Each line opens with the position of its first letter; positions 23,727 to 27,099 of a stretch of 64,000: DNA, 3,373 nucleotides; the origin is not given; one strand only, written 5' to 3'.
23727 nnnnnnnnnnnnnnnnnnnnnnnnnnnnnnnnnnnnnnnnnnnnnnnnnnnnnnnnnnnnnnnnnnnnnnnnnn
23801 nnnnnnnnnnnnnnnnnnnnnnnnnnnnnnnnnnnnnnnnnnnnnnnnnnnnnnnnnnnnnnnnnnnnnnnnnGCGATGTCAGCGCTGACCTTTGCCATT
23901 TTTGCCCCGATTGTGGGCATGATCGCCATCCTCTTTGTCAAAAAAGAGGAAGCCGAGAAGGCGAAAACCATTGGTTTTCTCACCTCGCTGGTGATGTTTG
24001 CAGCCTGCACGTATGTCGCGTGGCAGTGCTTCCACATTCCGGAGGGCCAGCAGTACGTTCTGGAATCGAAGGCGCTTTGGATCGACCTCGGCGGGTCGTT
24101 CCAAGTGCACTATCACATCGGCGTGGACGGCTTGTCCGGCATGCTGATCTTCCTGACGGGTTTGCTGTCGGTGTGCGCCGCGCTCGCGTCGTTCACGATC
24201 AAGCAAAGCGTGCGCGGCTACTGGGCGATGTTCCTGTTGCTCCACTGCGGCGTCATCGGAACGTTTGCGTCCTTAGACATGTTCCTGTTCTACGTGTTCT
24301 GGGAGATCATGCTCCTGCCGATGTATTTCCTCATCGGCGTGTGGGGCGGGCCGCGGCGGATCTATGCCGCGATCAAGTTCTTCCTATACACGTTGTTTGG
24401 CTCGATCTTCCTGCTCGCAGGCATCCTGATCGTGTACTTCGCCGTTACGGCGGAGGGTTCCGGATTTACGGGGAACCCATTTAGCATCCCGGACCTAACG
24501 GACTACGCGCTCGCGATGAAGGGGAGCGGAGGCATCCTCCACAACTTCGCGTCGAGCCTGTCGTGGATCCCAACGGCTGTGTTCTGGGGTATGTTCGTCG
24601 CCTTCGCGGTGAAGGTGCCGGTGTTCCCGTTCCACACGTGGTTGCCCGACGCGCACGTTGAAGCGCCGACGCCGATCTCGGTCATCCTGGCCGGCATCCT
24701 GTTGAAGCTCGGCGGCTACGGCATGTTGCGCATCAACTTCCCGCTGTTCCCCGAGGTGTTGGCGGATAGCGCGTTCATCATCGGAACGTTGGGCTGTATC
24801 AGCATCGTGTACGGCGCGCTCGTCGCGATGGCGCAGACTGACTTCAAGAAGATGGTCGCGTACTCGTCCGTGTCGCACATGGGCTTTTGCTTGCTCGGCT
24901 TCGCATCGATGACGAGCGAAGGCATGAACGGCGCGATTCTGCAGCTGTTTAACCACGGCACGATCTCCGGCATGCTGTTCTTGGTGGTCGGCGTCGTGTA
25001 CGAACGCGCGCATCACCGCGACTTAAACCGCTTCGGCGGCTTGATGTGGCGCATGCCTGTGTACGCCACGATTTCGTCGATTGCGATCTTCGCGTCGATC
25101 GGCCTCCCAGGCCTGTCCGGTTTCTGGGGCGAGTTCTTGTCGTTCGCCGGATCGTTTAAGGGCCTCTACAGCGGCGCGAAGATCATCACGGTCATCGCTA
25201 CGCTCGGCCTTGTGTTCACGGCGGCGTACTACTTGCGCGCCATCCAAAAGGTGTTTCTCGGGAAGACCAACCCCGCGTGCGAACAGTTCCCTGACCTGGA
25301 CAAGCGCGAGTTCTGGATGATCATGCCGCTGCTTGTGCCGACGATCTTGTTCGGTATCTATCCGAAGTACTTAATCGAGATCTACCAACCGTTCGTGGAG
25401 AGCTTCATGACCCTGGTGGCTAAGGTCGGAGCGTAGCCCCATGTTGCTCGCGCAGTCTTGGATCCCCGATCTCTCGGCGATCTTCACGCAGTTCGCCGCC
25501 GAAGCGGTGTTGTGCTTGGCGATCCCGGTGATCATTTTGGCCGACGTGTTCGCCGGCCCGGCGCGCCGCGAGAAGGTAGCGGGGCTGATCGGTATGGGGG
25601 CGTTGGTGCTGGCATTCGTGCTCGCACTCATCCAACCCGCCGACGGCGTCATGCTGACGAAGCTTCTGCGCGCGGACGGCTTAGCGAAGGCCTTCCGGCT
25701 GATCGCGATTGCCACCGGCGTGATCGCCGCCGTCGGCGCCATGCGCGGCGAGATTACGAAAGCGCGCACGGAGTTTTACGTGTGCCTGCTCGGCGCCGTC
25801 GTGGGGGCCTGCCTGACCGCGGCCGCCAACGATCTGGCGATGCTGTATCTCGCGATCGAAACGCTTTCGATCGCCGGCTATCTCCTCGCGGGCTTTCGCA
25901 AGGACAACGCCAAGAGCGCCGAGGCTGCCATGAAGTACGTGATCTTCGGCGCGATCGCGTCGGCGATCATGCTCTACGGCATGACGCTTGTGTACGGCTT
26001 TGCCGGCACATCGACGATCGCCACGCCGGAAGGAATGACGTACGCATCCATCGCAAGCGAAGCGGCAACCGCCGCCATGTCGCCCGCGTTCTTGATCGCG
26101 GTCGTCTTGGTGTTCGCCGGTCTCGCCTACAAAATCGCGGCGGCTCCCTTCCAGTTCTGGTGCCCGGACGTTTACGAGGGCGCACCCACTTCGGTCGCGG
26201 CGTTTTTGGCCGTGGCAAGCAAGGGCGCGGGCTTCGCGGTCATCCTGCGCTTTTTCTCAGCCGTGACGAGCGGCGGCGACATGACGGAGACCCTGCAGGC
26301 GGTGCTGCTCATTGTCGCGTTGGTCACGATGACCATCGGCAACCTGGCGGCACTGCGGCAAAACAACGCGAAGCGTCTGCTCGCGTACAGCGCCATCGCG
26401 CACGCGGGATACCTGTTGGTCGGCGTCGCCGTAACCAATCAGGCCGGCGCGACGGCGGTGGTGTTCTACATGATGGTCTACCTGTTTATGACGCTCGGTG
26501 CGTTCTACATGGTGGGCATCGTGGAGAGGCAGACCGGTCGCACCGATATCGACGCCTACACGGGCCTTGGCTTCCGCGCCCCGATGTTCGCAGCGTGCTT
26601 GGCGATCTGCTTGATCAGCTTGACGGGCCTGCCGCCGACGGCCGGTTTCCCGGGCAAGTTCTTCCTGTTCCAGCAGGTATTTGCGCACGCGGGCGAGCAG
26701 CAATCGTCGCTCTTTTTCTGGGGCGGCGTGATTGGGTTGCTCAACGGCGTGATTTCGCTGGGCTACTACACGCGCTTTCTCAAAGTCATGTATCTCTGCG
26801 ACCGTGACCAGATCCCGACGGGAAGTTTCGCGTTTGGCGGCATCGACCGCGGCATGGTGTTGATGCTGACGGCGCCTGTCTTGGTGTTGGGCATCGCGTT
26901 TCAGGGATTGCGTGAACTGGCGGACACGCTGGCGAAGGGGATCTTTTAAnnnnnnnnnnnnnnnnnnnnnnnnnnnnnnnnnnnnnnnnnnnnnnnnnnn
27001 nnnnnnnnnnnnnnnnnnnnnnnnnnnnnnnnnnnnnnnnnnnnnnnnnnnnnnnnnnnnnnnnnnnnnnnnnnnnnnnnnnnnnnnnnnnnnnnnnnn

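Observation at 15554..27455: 14-subunit-minus-3 complex I: nuoA-B-C-D-H-I-J-K-L-M-N without nuoEFG, plus an orphan nuoB paralog head-to-head with nuoA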

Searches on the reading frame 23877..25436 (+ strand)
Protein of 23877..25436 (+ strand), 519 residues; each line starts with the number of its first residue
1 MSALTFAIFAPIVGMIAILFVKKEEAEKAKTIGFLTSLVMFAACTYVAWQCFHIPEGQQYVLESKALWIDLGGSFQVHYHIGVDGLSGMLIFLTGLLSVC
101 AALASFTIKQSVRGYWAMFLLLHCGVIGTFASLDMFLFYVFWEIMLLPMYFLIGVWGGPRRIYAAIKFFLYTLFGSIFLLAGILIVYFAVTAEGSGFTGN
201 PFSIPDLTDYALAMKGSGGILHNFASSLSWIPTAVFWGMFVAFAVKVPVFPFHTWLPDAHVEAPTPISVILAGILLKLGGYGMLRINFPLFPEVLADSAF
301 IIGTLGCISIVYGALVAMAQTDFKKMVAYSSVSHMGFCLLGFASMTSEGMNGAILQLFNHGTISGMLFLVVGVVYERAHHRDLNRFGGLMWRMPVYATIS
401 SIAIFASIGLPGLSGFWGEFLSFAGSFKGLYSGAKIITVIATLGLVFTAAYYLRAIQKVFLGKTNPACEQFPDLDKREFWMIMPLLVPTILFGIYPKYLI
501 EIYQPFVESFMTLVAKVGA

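Call 53: search_protein_families(library=ncbifam, proteins=[window:23877-25436:+], max_evalue=0.00001)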
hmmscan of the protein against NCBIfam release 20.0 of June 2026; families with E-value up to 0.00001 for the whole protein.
window:23877-25436:+ (519 aa): 75 families (the best 25 are shown)
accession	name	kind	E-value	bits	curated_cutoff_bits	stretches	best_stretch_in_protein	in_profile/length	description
TIGR01972.1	NDH_I_M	subfamily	4.4e-170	566.5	263.8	1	4-512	1-484/486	NADH-quinone oxidoreductase subunit M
NF004499.0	PRK05846.1-3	equivalog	4.7e-136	454.5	585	1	4-512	7-486/502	NADH-quinone oxidoreductase subunit M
NF004500.0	PRK05846.1-4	equivalog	6.1e-124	414.5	550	1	3-515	6-507/525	NADH-quinone oxidoreductase subunit M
NF004501.0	PRK05846.1-5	subfamily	1.7e-123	413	598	1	3-516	6-489/492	NADH-quinone oxidoreductase subunit M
NF004506.0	PRK05846.2-6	equivalog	3.6e-117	392.7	789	1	4-510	7-489/493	NADH-quinone oxidoreductase subunit M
NF004505.0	PRK05846.2-5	equivalog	5.9e-117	391.5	700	1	4-514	5-485/508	NADH-quinone oxidoreductase subunit M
NF009212.0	PRK12561.1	subfamily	2.3e-116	389.6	645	1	3-507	8-492/531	NAD(P)H-quinone oxidoreductase subunit 4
NF005060.0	PRK06473.1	equivalog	2.3e-106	356.5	747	1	4-515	2-486/500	NADH-quinone oxidoreductase subunit M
NF004498.0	PRK05846.1-1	equivalog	2e-103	346.9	614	1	30-503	29-489/509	NADH-quinone oxidoreductase subunit M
NF002713.0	PRK02546.1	subfamily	1.2e-102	344.1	827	1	4-512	11-500/533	NAD(P)H-quinone oxidoreductase subunit 4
NF004502.0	PRK05846.2-1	equivalog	1.2e-94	317.9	791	1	4-504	6-491/500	NADH-quinone oxidoreductase subunit M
NF004504.0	PRK05846.2-3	equivalog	1.2e-91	308.2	785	1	28-503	40-486/499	NADH-quinone oxidoreductase subunit M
NF005611.0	PRK07363.1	equivalog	6.8e-90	302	764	1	4-516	2-487/501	NADH-quinone oxidoreductase subunit M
NF004503.0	PRK05846.2-2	subfamily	2.2e-73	248.1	720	1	8-504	7-483/490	NADH-quinone oxidoreductase subunit M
NF006419.0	PRK08668.1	equivalog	1.2e-58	199.4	617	1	2-504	2-475/613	NADH dehydrogenase subunit M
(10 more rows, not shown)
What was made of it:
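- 23877..25436 (+): nuoM. TIGR01972, 566.5 bits against a cut-off of 263.8 (call 53).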

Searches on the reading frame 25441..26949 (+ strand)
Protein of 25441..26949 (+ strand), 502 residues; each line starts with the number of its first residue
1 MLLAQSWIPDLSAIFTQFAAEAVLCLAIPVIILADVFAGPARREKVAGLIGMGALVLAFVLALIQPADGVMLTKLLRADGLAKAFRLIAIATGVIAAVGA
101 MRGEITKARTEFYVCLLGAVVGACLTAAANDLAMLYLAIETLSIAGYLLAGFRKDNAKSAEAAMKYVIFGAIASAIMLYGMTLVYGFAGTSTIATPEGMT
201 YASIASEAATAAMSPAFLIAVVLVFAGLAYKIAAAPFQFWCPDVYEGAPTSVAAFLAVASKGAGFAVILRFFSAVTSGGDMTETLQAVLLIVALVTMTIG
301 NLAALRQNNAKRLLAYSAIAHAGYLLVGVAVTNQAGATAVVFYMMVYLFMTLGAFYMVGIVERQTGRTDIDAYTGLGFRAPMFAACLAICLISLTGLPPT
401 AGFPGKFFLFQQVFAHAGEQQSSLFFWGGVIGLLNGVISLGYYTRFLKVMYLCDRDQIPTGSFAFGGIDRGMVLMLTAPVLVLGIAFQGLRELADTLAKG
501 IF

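Call 53: search_protein_families(library=ncbifam, proteins=[window:25441-26949:+], max_evalue=0.00001)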
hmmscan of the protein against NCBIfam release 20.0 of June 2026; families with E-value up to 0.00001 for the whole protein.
window:25441-26949:+ (502 aa): 71 families (the best 25 are shown)
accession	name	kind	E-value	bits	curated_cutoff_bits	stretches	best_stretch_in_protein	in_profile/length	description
TIGR01770.1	NDH_I_N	subfamily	8.5e-104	348.1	332.6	1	18-460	4-441/472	NADH-quinone oxidoreductase subunit NuoN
NF002701.0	PRK02504.1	equivalog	7.8e-99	331.5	569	1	19-454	16-437/513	NAD(P)H-quinone oxidoreductase subunit N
NF004440.0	PRK05777.1-3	equivalog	6.4e-98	328.7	519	1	13-500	6-475/477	NADH-quinone oxidoreductase subunit NuoN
NF004446.0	PRK05777.2-4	equivalog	9.1e-95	318.6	590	1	23-485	20-482/502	NADH-quinone oxidoreductase subunit NuoN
NF004441.0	PRK05777.1-4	equivalog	4.6e-87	292.8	477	1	106-498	141-520/524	NADH-quinone oxidoreductase subunit NuoN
NF004442.0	PRK05777.1-5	equivalog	6.8e-87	292.4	523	1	15-494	8-474/483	NADH-quinone oxidoreductase subunit NuoN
NF004443.0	PRK05777.2-1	equivalog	4.4e-73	247.2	626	1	27-452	23-448/506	NADH-quinone oxidoreductase subunit NuoN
NF004439.0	PRK05777.1-1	equivalog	3.1e-71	240.8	531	1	24-493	17-477/485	NADH-quinone oxidoreductase subunit NuoN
NF004445.0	PRK05777.2-3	equivalog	8.6e-69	232.7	408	1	47-458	36-438/475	NADH-quinone oxidoreductase subunit NuoN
NF004444.0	PRK05777.2-2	equivalog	1.1e-59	202.8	496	1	30-456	29-446/496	NADH-quinone oxidoreductase subunit NuoN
NF004447.0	PRK05777.2-5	equivalog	1.5e-55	189.1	547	1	107-458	93-429/458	NADH-quinone oxidoreductase subunit NuoN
NF006241.0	PRK08377.1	equivalog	8.5e-46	157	645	1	81-500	79-476/494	NADH dehydrogenase subunit N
NF009306.0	PRK12663.1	equivalog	1.5e-44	152.6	542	1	85-499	82-479/498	Na+/H+ antiporter subunit D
TIGR01972.1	NDH_I_M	subfamily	1.5e-44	152.5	263.8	1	77-493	75-474/486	NADH-quinone oxidoreductase subunit M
NF009308.0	PRK12665.1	equivalog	2.7e-43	148.3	585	1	108-430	113-416/531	Na+/H+ antiporter subunit D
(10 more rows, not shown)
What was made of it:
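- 25441..26949 (+): nuoN. TIGR01770, 348.1 bits against a cut-off of 332.6 (call 53).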
